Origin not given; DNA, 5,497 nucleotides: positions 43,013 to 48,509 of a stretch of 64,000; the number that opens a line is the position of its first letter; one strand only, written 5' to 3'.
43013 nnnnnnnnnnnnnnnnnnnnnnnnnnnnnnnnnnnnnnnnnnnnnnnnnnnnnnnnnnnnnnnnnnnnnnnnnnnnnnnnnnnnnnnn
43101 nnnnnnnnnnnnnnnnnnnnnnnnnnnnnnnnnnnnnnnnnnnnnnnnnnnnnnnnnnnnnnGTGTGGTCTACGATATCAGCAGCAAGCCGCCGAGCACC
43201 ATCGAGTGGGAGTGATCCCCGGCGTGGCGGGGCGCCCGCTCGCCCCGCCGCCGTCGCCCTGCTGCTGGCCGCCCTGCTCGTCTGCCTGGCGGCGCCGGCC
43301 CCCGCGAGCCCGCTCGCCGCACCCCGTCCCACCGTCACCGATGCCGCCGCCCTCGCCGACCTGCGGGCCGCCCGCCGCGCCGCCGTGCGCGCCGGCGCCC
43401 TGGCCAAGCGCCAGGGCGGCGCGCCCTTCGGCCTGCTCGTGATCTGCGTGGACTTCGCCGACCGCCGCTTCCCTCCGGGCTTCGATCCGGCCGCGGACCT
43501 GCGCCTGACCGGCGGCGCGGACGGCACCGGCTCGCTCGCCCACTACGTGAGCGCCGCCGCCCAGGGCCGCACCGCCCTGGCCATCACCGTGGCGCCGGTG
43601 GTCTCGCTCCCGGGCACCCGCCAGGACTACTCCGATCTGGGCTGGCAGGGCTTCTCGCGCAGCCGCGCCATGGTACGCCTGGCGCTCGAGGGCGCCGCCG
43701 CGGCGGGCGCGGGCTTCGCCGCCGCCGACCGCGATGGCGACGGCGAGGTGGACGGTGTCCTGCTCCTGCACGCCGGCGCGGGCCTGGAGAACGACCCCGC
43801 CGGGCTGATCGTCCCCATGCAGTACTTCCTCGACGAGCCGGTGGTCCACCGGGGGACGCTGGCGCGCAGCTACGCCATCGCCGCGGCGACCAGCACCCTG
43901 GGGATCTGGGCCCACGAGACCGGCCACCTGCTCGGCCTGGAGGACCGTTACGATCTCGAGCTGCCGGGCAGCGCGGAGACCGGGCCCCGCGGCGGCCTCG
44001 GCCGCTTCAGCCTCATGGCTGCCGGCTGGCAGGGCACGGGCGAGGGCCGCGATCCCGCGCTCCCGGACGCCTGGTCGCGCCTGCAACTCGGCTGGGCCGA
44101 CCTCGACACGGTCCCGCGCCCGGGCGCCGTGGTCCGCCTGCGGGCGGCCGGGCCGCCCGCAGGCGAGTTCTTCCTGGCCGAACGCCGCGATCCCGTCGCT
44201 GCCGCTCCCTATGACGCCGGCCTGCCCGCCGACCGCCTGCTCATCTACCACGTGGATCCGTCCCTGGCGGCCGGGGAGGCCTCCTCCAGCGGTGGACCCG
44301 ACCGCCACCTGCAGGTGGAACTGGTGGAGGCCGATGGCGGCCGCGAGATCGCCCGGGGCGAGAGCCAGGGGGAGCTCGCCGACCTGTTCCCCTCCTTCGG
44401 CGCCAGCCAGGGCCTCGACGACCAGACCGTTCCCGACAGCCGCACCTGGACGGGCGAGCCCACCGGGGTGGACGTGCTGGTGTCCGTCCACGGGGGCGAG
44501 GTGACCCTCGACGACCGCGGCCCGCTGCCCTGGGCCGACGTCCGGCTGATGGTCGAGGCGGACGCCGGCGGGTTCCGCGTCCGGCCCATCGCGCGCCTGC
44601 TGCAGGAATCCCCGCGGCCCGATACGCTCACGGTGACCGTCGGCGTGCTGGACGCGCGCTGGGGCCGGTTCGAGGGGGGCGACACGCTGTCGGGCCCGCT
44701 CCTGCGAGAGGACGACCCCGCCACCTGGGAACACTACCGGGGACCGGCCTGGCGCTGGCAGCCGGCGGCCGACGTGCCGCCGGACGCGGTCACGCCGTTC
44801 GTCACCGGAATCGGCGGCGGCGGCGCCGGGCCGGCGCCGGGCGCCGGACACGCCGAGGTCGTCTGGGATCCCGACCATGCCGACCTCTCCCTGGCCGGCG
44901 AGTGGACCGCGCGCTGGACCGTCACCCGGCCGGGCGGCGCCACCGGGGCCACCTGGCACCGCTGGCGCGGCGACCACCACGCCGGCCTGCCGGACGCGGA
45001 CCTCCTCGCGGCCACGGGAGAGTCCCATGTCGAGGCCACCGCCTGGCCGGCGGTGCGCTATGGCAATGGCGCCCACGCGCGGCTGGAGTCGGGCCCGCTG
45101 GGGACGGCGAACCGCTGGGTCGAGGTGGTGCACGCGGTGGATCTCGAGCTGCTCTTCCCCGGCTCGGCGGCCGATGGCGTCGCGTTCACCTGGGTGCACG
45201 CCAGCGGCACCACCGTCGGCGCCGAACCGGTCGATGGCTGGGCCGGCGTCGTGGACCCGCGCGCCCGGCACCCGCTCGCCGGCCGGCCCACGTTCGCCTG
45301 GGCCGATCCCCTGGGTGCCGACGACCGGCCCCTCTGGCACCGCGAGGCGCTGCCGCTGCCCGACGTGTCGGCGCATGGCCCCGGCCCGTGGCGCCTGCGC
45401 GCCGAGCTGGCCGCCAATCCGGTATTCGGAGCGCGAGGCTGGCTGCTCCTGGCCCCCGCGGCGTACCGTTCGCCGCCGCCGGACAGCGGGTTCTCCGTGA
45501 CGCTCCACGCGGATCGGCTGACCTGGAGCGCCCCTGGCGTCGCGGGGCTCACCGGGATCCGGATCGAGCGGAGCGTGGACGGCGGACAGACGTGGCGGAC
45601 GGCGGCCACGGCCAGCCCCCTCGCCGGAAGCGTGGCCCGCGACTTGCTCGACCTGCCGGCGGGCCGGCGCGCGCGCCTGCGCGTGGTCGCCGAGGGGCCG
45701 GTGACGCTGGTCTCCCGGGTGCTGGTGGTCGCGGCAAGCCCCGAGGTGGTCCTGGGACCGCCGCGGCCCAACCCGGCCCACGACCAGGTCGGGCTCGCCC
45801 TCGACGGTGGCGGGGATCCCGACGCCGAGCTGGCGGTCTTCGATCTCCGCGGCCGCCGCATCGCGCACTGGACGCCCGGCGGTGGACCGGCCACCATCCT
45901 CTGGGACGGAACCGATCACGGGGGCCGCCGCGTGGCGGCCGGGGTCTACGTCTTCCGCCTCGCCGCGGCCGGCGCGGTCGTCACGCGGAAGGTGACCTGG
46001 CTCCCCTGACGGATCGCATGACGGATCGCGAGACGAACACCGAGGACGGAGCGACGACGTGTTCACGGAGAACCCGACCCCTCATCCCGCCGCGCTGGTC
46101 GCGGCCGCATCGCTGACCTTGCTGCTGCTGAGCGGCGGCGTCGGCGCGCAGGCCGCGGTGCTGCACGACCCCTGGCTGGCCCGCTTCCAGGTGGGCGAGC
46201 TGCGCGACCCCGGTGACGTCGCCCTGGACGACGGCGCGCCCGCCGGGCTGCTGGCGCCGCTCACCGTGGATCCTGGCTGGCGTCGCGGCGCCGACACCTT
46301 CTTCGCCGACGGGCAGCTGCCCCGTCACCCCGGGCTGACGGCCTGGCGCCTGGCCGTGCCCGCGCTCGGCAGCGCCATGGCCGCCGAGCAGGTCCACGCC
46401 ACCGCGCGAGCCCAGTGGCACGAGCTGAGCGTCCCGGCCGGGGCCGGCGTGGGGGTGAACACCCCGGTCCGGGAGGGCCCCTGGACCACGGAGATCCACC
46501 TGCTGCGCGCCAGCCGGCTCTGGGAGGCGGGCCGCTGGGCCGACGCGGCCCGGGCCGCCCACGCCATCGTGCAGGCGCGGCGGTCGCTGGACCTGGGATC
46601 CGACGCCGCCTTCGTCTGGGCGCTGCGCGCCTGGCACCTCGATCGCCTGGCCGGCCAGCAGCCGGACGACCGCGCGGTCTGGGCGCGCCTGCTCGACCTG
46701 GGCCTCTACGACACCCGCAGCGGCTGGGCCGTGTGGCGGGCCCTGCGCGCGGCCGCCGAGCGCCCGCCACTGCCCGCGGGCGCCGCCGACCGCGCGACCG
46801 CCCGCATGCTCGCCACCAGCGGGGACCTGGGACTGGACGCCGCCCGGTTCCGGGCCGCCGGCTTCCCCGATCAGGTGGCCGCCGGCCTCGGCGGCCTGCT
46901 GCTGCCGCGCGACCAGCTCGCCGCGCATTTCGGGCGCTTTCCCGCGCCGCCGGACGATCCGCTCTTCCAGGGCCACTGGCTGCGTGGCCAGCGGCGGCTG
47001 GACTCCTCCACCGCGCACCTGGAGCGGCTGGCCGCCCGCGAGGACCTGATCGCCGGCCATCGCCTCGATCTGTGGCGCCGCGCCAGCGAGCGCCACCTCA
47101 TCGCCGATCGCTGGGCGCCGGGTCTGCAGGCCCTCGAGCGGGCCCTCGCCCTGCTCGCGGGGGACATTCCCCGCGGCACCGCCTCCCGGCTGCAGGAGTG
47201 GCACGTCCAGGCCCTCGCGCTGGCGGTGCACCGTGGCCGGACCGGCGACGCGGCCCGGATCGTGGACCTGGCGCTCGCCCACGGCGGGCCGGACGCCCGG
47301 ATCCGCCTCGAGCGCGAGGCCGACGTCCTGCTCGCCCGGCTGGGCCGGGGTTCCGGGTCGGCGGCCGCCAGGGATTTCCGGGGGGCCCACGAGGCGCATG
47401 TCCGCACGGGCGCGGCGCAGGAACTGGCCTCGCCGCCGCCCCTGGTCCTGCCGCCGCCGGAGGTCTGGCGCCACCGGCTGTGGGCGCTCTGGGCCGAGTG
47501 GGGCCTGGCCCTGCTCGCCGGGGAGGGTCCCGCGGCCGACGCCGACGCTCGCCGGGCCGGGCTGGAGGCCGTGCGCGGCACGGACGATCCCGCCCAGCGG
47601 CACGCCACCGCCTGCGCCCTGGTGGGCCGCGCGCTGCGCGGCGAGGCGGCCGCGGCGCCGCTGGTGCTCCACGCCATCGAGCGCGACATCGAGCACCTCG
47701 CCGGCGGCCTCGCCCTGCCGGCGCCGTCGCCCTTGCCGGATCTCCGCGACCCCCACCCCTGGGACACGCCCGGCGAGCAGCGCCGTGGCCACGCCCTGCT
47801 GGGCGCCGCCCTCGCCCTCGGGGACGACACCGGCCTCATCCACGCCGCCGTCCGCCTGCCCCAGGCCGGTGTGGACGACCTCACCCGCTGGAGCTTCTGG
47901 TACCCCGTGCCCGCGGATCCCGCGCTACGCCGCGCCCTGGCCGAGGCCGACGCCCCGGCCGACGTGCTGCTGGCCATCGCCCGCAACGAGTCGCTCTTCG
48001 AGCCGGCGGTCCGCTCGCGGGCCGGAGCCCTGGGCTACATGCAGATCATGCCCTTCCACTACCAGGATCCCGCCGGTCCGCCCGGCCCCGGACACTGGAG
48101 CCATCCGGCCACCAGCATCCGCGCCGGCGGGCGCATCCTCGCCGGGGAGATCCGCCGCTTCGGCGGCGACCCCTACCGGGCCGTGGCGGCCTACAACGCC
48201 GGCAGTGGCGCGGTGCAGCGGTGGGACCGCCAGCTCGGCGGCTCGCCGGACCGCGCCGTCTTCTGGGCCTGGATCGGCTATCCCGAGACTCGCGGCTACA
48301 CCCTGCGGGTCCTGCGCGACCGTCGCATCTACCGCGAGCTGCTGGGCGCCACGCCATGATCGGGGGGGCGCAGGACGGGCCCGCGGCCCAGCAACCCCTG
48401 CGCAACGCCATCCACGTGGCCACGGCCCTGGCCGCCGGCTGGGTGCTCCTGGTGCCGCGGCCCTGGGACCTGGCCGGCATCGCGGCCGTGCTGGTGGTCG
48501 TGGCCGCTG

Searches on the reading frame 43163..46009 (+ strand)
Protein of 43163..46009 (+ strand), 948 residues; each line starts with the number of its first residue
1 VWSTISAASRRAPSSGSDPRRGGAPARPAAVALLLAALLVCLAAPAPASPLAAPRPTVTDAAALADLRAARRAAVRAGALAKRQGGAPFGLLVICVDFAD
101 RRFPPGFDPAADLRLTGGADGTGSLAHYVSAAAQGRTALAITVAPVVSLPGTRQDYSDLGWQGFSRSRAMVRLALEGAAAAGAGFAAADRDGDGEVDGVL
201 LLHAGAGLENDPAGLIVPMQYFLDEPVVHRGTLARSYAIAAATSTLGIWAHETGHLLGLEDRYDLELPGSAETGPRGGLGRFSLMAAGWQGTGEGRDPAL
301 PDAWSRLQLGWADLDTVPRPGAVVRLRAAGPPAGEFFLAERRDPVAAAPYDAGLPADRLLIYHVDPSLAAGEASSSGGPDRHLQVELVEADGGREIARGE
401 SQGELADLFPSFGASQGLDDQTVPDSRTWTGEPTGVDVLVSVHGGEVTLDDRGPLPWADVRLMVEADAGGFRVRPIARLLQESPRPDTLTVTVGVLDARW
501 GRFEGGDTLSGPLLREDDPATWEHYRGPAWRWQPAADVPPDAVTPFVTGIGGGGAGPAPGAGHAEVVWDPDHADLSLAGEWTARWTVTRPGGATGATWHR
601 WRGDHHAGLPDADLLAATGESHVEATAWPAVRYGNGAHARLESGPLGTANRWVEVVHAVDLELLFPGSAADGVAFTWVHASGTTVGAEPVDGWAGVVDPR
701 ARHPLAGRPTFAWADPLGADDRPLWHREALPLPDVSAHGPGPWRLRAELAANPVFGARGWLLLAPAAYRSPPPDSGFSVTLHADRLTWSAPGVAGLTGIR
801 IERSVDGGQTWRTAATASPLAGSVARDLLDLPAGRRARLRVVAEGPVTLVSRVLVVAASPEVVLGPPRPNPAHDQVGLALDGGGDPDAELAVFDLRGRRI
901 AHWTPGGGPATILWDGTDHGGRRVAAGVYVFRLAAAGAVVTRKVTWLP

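Call 81: search_protein_families(library=pfam, max_evalue=0.00001, proteins=[window:43163-46009:+])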
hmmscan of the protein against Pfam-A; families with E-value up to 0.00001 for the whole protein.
window:43163-46009:+ (948 aa): 1 family
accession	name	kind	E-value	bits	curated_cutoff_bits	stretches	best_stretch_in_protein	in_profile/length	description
PF05547.17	Peptidase_M6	-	1.2e-07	31.8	22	1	233-300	213-276/294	Immune inhibitor A peptidase M6, catalytic domain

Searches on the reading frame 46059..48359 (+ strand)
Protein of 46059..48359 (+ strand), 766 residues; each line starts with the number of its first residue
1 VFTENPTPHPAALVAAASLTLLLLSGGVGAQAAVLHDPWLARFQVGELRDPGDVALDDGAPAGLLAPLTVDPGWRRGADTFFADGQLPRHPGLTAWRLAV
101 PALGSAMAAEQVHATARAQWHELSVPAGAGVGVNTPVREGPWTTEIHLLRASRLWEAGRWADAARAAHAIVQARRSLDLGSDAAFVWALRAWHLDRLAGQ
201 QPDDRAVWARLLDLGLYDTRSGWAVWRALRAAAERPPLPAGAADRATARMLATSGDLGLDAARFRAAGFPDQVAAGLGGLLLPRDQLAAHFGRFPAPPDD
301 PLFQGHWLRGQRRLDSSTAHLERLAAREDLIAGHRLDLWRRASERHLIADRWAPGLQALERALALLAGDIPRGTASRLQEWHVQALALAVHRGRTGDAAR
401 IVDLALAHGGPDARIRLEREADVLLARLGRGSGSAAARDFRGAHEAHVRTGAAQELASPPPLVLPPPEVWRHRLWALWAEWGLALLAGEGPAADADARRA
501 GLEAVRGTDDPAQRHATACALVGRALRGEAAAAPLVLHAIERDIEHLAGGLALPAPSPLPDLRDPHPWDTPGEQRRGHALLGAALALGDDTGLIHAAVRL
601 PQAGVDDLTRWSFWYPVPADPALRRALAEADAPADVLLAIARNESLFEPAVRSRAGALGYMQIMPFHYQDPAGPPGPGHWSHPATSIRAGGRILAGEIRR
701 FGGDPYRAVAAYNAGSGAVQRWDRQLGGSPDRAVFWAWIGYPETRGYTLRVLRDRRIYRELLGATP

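Call 81: search_protein_families(library=pfam, max_evalue=0.00001, proteins=[window:46059-48359:+])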
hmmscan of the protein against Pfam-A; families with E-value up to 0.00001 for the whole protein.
window:46059-48359:+ (766 aa): 1 family
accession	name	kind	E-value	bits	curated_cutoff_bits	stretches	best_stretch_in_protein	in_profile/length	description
PF01464.25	SLT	-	1.2e-22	80.1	21.3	1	630-731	10-113/117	Transglycosylase SLT domain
